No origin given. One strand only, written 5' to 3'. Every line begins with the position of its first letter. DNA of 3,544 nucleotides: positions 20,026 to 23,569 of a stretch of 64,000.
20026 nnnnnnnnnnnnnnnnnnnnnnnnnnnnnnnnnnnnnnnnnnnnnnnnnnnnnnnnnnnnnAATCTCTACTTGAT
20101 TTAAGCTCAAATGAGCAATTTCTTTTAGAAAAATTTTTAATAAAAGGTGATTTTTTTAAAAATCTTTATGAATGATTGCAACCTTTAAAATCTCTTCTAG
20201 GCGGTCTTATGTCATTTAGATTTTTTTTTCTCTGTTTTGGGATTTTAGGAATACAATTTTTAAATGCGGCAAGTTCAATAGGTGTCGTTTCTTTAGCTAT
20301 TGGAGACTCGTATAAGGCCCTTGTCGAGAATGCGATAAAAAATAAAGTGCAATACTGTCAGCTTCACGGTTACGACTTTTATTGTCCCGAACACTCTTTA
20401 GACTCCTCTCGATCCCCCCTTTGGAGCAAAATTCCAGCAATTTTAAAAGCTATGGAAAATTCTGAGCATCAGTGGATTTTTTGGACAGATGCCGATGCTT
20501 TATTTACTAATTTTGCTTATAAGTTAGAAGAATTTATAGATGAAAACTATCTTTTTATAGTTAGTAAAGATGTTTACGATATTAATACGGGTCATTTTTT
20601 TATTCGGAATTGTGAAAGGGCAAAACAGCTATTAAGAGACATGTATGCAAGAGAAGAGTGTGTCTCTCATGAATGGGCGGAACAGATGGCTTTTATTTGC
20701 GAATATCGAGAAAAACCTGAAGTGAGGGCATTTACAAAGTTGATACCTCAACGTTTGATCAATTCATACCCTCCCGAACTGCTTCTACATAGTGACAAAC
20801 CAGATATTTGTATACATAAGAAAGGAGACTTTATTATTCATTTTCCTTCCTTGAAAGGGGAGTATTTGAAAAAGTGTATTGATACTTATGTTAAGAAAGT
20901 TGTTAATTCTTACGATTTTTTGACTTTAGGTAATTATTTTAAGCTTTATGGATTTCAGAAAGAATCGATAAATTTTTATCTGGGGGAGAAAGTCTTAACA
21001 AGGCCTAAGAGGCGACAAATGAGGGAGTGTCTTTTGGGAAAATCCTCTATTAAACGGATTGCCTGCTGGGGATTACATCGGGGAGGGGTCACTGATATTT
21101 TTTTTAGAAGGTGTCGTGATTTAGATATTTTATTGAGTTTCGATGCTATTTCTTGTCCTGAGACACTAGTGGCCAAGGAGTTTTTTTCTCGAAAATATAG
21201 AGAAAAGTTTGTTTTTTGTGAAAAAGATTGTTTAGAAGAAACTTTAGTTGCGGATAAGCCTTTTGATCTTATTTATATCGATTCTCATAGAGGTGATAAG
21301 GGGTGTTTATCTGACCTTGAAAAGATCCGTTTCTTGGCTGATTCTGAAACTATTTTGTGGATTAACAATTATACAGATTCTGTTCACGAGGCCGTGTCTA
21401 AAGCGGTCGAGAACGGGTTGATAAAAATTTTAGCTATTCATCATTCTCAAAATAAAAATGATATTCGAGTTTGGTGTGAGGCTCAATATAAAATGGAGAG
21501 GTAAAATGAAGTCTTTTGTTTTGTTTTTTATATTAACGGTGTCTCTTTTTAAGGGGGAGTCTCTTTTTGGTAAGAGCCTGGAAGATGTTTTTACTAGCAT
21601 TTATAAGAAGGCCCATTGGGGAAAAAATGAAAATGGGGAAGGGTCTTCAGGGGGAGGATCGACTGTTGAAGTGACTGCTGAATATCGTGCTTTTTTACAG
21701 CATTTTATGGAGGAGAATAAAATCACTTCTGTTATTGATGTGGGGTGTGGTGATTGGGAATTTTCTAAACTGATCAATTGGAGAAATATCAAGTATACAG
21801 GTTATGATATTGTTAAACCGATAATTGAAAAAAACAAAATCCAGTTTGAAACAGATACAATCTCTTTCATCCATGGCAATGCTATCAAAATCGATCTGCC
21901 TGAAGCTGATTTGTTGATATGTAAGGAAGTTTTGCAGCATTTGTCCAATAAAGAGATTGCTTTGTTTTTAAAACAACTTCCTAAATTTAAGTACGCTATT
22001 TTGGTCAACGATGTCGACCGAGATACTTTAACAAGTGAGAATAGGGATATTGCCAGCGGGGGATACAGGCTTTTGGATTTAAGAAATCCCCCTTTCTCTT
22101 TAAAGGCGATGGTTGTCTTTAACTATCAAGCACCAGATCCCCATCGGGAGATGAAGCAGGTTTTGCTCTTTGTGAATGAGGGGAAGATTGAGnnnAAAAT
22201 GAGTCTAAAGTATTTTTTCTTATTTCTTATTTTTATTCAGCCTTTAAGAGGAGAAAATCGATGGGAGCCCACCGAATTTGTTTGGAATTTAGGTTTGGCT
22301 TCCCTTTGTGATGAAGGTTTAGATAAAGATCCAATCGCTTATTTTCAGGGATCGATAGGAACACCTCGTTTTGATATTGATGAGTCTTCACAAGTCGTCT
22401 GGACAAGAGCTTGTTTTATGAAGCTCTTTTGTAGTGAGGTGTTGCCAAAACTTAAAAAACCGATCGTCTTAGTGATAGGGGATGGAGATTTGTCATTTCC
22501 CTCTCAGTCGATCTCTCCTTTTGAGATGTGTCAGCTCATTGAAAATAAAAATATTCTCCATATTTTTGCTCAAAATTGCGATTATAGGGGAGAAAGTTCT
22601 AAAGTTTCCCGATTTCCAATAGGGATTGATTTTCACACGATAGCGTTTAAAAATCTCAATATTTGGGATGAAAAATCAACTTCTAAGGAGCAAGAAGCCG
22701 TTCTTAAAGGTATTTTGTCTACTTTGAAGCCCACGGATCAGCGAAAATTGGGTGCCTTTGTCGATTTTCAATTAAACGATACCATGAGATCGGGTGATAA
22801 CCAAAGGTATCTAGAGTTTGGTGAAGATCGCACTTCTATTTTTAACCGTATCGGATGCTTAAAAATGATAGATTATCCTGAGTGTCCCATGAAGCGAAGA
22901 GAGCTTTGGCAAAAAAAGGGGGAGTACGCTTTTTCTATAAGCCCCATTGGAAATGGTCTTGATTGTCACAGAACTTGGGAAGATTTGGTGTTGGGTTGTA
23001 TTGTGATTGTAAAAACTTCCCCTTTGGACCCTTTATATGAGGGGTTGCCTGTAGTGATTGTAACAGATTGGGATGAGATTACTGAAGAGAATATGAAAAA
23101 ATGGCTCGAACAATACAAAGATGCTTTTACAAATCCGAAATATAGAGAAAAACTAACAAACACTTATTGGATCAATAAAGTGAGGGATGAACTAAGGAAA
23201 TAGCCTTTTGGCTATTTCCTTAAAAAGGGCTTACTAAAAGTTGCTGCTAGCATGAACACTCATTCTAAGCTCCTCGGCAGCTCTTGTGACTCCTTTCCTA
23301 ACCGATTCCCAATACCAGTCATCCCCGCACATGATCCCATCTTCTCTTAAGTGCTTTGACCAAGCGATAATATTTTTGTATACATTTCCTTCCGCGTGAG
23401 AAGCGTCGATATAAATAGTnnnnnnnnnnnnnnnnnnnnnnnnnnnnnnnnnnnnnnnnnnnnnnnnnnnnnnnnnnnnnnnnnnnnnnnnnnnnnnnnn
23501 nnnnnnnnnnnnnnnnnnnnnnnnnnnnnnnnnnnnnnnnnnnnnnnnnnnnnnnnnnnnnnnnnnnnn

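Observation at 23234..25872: Inverted MITE pair brackets a duplicated methyltransferase-like gene pair and abuts a decapitated third family member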

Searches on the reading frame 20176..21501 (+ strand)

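Call 8: search_protein_families(library=pfam, proteins=[window:20176-21501:+], max_evalue=0.1)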
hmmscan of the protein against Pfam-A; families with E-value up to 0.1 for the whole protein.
window:20176-21501:+ (442 aa): 4 families
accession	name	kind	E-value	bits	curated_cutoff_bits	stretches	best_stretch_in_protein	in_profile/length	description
PF05637.18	Glyco_transf_34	-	1.1e-29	104.3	23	2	46-121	21-99/238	galactosyl transferase GMA12/MNN10 family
PF03314.20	DUF273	-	0.00016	21.7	30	1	60-158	4-104/219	Protein of unknown function, DUF273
PF00535.33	Glycos_transf_2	-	0.0079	16.6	23.3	1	85-145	66-129/168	Glycosyl transferase family 2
PF03407.22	Nucleotid_trans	-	0.057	13.8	22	1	127-179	112-154/208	Nucleotide-diphospho-sugar transferase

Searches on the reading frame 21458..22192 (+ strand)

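Call 8: search_protein_families(library=pfam, proteins=[window:21458-22192:+], max_evalue=0.1)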
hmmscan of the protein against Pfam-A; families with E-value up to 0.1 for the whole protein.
window:21458-22192:+ (245 aa): 8 families
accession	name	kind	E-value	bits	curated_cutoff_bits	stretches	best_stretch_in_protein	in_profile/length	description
PF13847.12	Methyltransf_31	-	7.3e-08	32.7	27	1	89-187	4-113/145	Methyltransferase domain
PF08241.18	Methyltransf_11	-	1.9e-07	32.1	21.2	1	93-168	1-79/95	Methyltransferase domain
PF13649.12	Methyltransf_25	-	3.6e-07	31.2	27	1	92-174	1-89/97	Methyltransferase domain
PF00891.24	Methyltransf_2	-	1.3e-06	28.3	22.3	1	80-174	55-152/210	O-methyltransferase domain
PF08242.18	Methyltransf_12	-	2.2e-05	25.6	30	1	93-172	1-86/98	Methyltransferase domain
PF13489.12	Methyltransf_23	-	3.1e-05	24.2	27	1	75-167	8-99/164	Methyltransferase domain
PF05401.17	NodS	-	0.00053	20.3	24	1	76-166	31-123/201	Nodulation protein S (NodS)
PF07757.19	AdoMet_MTase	-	0.044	14.4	27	1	83-120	56-93/115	Predicted AdoMet-dependent methyltransferase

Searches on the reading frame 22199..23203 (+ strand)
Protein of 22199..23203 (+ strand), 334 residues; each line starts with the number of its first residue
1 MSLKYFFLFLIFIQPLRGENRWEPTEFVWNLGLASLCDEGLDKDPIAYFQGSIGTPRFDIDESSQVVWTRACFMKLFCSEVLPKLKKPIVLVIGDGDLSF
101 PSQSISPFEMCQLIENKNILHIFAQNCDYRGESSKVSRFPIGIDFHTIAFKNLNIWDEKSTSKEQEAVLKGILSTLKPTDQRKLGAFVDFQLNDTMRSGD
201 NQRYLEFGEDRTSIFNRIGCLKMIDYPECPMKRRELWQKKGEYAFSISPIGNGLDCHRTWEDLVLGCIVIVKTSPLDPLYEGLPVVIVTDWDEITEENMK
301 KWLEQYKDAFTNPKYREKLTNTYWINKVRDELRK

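Call 8: search_protein_families(library=pfam, proteins=[window:22199-23200:+], max_evalue=0.1)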
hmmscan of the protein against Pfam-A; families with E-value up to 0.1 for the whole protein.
window:22199-23200:+ (334 aa): 1 family
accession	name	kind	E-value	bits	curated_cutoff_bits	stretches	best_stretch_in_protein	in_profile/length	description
PF06941.18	NT5C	-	0.028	14.7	24.8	1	286-329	3-46/180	5' nucleotidase, deoxy (Pyrimidine), cytosolic type C protein (NT5C)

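Call 19: find_encoding_contigs(protein=window:22199-23203:+, flank=10000, max_places=10)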
Protein window:22199-23203:+ (334 aa): 1 contig read that carries it; 1 place shown.
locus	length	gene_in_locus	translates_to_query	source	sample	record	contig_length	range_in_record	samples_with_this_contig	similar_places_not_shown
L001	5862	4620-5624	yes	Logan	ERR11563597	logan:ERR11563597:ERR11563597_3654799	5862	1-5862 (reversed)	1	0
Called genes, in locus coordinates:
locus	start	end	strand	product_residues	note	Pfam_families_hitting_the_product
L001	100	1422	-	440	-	PF01546:Peptidase_M20, PF07687:M20_dimer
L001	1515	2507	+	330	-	PF04055:Radical_SAM, PF13353:Fer4_12 (weak)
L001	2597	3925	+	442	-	PF05637:Glyco_transf_34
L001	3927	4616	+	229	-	PF00891:Methyltransf_2 (weak), PF13489:Methyltransf_23 (faint), PF13847:Methyltransf_31, PF08241:Methyltransf_11 (weak), PF08242:Methyltransf_12 (faint), PF13649:Methyltransf_25 (weak)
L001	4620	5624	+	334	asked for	-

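Call 34: find_homologous_proteins(query=window:22199-23200:+, max_evalue=0.00001)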
Query window:22199-23200:+ (334 aa): 2098 proteins with E <= 0.00001 among 3102 candidates; the best 120 are listed.
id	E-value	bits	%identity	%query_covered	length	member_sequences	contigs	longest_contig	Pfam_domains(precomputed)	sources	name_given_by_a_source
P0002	4.1e-231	784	100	100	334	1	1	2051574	-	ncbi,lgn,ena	-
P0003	2.0e-141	489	66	94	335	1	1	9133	-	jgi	jgi:hypothetical protein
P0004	2.2e-120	420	59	93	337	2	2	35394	-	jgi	jgi:hypothetical protein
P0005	5.2e-119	416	58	97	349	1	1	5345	-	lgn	-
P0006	4.5e-118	413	59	93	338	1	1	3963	-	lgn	-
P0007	6.4e-118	412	58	98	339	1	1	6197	-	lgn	-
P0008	8.1e-118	412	59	93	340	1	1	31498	-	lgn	-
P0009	9.6e-118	411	57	94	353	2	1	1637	-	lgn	-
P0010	2.2e-117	410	57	93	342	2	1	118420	-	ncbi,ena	-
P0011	2.4e-117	410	58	93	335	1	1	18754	-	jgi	jgi:hypothetical protein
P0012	4.3e-117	409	56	97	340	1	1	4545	-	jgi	jgi:hypothetical protein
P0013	3.0e-116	407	55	98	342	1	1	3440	-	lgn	-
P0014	4.6e-116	406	58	95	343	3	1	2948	-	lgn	-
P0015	5.4e-116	406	58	96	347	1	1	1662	-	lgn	-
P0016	6.9e-116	405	60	92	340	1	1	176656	-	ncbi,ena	-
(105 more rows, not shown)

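Call 35: find_encoding_contigs(protein=P0003, flank=8000, max_places=2)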
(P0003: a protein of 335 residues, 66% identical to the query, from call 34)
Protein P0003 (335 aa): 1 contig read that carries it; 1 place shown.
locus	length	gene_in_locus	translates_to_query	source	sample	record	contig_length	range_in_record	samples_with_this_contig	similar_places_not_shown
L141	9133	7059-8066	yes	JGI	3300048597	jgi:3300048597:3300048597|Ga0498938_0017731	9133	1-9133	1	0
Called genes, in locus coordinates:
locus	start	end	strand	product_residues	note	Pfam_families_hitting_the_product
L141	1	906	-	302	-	?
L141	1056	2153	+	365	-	PF13524:Glyco_trans_1_2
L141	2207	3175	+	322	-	PF11735:CAP59_mtransfer (weak)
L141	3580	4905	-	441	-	PF01546:Peptidase_M20, PF07687:M20_dimer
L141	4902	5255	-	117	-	-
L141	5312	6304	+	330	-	PF04055:Radical_SAM, PF13353:Fer4_12 (weak)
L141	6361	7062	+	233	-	PF00891:Methyltransf_2 (weak), PF05401:NodS (weak), PF13489:Methyltransf_23 (weak), PF08241:Methyltransf_11 (weak), PF08242:Methyltransf_12, PF13649:Methyltransf_25, PF13847:Methyltransf_31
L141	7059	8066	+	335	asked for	-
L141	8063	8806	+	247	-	-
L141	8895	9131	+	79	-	?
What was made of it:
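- The relative L141 has no methyltransferase gene at this position (call 35). L141 has no such gene at this position (call 35).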

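Call 36: find_encoding_contigs(protein=P0004, flank=8000, max_places=2)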
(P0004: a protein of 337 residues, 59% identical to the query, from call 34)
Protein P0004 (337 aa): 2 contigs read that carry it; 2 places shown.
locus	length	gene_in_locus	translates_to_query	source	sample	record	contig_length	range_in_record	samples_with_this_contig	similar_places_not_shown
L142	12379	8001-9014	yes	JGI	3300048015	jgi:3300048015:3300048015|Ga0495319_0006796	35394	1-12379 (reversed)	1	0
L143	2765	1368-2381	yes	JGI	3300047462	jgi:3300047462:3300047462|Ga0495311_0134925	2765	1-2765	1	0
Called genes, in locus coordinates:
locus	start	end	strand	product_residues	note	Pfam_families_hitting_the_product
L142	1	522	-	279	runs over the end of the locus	PF01513:NAD_kinase, PF20143:NAD_kinase_C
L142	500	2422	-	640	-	PF13292:DXP_synthase_N, PF02779:Transket_pyr, PF02780:Transketolase_C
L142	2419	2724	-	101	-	PF02609:Exonuc_VII_S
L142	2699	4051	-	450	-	PF13742:tRNA_anti_2, PF01336:tRNA_anti-codon, PF02601:Exonuc_VII_L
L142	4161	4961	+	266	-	PF00121:TIM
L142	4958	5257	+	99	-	PF03840:SecG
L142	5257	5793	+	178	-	PF01327:Pep_deformylase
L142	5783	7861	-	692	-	-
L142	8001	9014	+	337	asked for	-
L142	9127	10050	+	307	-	PF00892:EamA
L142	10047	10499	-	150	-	-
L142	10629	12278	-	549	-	PF02661:Fic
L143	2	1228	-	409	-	?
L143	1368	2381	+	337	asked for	-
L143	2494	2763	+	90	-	?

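Call 37: find_encoding_contigs(protein=P0016, flank=8000, max_places=2)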
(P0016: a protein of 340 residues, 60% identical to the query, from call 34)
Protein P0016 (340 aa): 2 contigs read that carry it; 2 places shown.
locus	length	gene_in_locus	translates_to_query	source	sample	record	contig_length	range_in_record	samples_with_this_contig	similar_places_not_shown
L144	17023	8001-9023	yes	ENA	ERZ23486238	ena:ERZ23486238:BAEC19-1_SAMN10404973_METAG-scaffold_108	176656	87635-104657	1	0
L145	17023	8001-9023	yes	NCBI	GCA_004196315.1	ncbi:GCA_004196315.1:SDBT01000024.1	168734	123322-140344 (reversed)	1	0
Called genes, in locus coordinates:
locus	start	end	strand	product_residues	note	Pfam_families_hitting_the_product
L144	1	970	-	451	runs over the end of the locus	PF03721:UDPG_MGDP_dh_N, PF00984:UDPG_MGDP_dh, PF03720:UDPG_MGDP_dh_C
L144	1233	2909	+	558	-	PF13847:Methyltransf_31 (weak), PF08242:Methyltransf_12 (weak), PF13649:Methyltransf_25 (weak)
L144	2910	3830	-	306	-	PF03016:Exostosin_GT47 (weak), PF24785:RXYLT1_C (faint)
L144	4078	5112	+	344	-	-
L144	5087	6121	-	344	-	-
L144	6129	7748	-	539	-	PF01073:3Beta_HSD, PF01370:Epimerase, PF04321:RmlD_sub_bind, PF07993:NAD_binding_4 (faint), PF16363:GDP_Man_Dehyd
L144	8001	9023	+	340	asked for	-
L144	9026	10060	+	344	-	PF00535:Glycos_transf_2 (faint)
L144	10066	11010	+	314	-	-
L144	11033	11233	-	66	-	-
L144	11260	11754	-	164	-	-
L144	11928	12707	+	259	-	PF13489:Methyltransf_23 (weak), PF08241:Methyltransf_11 (weak)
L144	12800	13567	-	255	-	PF00685:Sulfotransfer_1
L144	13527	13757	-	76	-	-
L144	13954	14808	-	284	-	PF20102:DUF6492 (weak)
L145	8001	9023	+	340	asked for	-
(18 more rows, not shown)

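Call 57: search_protein_families(library=ncbifam, proteins=[window:22199-23200:+], max_evalue=0.01)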
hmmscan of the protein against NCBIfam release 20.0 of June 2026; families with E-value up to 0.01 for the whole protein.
window:22199-23200:+ (334 aa): 0 families

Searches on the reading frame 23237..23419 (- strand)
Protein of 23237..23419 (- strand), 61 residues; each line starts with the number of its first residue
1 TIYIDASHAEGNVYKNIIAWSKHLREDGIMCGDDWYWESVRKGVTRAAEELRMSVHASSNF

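Call 8: search_protein_families(library=pfam, proteins=[window:23237-23416:-], max_evalue=0.1)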
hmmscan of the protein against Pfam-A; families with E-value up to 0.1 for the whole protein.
window:23237-23416:- (60 aa): 1 family
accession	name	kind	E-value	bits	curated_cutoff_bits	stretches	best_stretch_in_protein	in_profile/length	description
PF13578.12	Methyltransf_24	-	0.00016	23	26.3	1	1-34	72-105/105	Methyltransferase domain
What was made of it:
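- Checked: The minus-strand ORF 23237-23416 (stop 23234-23236) matches Pfam Methyltransf_24 positions 72-105 of 105 (call 8).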

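Call 24: find_homologous_proteins(query=window:23237-23419:-, max_evalue=0.001)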
Query seq(61 aa): no candidate shares three 5-residue words with the query. No homologue found.
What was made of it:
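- Tried and rejected: The word-indexed homologue search with the 61-aa stub found nothing (call 24).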

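Call 41: search_protein_representatives(protein=window:23237-23419:-)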
Query: 61 residues. Proteins with E-value up to 0.001 (for the whole library): 348; up to 1e-10: 19; up to 1e-30: 0. The best 150 are listed.
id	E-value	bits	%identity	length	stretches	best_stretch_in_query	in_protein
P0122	2.4e-18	80.8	37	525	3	2-55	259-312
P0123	2.9e-18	80.6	55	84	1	2-61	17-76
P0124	1.2e-15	72.4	57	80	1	2-61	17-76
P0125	4.1e-15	70.7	37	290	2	2-60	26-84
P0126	1.2e-14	69.2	55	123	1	2-61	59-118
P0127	2.7e-14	68.1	25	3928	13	2-37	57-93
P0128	6.7e-14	66.8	44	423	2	2-58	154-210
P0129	1.6e-13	65.7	38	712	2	2-61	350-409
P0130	1.7e-13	65.6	55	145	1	2-59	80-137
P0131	1.6e-12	62.5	51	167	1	2-60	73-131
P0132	2.1e-12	62.1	51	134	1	2-60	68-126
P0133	2.3e-12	62.0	46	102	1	2-57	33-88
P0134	3.4e-12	61.5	50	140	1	2-61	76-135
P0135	3.9e-12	61.3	55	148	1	2-56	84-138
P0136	6.9e-12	60.5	50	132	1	2-61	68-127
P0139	3.9e-11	58.1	47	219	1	2-61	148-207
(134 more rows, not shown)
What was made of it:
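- The ORF has 348 homologues at E below 1e-3, the best at 2e-18 (call 41).
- Tried and rejected: The exhaustive phmmer search did work (call 41).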

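Call 57: search_protein_families(library=ncbifam, proteins=[P0139], max_evalue=0.01)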
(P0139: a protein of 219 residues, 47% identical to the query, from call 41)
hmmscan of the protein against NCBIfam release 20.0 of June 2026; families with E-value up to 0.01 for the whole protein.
P0139 (219 aa): 1 family
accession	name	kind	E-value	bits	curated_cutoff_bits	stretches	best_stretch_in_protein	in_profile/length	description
NF045824.1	RhmsylMtase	equivalog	0.00016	21.1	400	1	22-86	32-99/226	rhamnosyl O-methyltransferase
